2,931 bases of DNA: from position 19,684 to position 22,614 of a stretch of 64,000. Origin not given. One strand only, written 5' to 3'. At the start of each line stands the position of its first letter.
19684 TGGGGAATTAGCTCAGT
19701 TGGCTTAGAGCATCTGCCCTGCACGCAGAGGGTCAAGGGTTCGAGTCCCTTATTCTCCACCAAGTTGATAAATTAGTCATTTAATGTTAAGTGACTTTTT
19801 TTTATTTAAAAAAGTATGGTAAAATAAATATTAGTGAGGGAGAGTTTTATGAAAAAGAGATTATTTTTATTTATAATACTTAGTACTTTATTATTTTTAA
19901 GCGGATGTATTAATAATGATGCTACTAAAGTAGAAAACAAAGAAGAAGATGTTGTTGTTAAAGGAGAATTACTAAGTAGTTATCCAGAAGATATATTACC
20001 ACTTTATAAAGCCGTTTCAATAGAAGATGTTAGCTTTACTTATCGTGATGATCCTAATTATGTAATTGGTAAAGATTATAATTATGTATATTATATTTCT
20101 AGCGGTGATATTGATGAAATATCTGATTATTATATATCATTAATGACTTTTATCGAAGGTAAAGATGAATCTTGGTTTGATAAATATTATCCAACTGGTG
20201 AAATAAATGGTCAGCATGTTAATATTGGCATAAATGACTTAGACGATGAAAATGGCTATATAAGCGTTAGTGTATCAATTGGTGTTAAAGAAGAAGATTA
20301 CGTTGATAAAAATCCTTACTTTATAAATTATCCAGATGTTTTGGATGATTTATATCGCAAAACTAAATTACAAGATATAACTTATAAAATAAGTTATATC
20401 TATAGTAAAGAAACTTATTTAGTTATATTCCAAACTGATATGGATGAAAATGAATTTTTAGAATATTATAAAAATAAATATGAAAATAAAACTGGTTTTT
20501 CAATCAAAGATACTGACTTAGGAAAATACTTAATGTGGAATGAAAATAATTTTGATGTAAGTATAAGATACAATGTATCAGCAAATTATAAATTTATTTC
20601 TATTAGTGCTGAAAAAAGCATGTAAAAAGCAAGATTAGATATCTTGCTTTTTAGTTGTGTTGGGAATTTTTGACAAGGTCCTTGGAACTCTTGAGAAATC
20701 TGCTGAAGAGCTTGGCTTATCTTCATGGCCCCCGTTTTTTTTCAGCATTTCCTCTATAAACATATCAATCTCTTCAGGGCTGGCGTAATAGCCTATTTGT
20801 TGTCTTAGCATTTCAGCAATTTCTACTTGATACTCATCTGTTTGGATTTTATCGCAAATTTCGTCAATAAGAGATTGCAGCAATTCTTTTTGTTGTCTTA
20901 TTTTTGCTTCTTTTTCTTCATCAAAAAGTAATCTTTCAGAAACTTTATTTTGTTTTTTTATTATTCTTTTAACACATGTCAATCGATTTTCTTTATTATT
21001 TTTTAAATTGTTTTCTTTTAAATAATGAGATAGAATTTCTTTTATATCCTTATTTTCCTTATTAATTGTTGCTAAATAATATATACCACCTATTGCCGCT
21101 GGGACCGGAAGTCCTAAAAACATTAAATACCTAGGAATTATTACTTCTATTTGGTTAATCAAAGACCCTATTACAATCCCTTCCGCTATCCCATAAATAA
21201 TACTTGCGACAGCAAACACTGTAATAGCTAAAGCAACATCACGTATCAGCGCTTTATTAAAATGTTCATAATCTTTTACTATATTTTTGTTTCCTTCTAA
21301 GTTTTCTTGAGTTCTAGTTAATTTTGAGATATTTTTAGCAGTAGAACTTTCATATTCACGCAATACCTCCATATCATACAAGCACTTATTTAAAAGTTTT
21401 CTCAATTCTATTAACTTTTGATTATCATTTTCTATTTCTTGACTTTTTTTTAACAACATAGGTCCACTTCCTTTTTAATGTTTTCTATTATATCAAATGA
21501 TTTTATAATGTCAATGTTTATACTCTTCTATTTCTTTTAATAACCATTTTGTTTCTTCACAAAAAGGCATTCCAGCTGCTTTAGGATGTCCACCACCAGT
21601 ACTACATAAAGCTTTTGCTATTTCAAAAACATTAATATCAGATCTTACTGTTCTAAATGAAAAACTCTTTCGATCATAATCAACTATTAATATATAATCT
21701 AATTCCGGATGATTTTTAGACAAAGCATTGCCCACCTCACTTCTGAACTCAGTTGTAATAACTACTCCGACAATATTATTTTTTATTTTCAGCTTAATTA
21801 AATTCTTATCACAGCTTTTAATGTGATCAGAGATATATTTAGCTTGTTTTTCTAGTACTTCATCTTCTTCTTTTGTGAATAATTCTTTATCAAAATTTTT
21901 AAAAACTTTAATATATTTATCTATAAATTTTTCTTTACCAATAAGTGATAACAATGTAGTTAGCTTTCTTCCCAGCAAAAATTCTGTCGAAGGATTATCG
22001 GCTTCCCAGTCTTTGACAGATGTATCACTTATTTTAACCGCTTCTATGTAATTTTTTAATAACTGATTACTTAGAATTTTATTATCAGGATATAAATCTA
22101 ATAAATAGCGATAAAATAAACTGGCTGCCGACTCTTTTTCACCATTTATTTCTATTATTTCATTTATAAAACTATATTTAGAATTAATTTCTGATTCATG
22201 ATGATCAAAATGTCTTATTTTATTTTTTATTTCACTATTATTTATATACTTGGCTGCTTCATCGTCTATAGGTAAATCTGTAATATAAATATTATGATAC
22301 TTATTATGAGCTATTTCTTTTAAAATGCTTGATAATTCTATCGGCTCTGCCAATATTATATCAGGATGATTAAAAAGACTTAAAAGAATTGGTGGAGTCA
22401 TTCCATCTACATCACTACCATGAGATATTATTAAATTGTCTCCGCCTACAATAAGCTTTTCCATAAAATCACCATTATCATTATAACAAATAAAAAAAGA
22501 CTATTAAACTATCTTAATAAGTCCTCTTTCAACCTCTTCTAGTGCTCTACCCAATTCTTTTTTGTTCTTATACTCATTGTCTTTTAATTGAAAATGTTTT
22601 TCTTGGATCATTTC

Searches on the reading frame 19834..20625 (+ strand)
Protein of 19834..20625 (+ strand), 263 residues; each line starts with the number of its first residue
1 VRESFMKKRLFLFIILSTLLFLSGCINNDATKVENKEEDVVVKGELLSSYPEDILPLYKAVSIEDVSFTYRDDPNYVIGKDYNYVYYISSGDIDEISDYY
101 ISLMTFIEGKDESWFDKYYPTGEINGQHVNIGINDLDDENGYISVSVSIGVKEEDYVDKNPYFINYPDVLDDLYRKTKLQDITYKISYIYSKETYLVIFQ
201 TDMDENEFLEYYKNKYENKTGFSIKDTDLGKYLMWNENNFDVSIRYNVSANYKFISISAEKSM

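Call 4: search_protein_families(library=pfam, proteins=[window:19834-20625:+], max_evalue=0.1)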
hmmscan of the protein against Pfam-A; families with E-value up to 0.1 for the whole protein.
window:19834-20625:+ (263 aa): 2 families
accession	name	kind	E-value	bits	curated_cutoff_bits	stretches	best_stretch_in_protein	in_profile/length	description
PF00905.27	Transpeptidase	-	0.0085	15.8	22.1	1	151-241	60-155/299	Penicillin binding protein transpeptidase domain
PF05355.16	Apo-CII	-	0.079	13.5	22.1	0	169-194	31-56/77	Apolipoprotein C-II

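Call 5: search_protein_families(library=ncbifam, proteins=[window:19834-20625:+], max_evalue=0.1)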
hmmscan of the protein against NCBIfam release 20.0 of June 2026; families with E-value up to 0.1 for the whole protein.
window:19834-20625:+ (263 aa): 2 families
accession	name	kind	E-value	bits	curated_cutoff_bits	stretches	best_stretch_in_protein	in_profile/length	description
NF040782.1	PG_glutam_Chrys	equivalog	0.014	14.6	250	0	6-43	1-41/321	protein-glutamine glutaminase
NF047847.2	SS_mature_LptM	equivalog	0.022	14.8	27.7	1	6-25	1-20/31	LPS translocon maturation chaperone LptM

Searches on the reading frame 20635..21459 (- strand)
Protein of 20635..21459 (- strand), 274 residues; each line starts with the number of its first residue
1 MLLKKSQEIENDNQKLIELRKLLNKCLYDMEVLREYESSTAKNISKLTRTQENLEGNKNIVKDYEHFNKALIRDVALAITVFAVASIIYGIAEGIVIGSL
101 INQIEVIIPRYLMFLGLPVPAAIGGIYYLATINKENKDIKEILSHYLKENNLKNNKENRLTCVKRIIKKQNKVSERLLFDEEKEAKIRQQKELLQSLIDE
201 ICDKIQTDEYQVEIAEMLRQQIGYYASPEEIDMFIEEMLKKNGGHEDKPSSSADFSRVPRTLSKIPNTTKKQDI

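Call 4: search_protein_families(library=pfam, proteins=[window:20635-21459:-], max_evalue=0.1)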
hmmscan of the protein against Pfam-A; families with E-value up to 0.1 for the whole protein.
window:20635-21459:- (274 aa): 2 families
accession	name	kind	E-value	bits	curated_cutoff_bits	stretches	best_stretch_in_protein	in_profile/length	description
PF23245.1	RRM_PARP14_2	-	0.042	14.5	27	1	190-241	16-67/81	PARP14, second RRM domain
PF05235.19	CHAD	-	0.079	13.4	25.6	0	9-55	168-215/228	CHAD domain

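Call 5: search_protein_families(library=ncbifam, proteins=[window:20635-21459:-], max_evalue=0.1)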
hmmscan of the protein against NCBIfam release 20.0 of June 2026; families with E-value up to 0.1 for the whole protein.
window:20635-21459:- (274 aa): 1 family
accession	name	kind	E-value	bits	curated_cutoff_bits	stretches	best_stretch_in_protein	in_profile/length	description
TIGR04205.1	classIII_w_PIP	hypoth_equivalog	0.0014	18.6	65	0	112-164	11-61/67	class III signal peptide domain-containing protein, archaeosortase D/PIP-CTERM system-associated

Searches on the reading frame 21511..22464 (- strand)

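Call 69: search_protein_families(library=pfam, proteins=[window:21511-22464:-], max_evalue=0.001)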
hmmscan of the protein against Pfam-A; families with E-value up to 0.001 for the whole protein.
window:21511-22464:- (317 aa): 1 family
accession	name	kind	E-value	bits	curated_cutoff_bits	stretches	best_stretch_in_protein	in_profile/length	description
PF02272.25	DHHA1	-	0.0001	23.1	25.9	1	258-314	35-98/102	DHHA1 domain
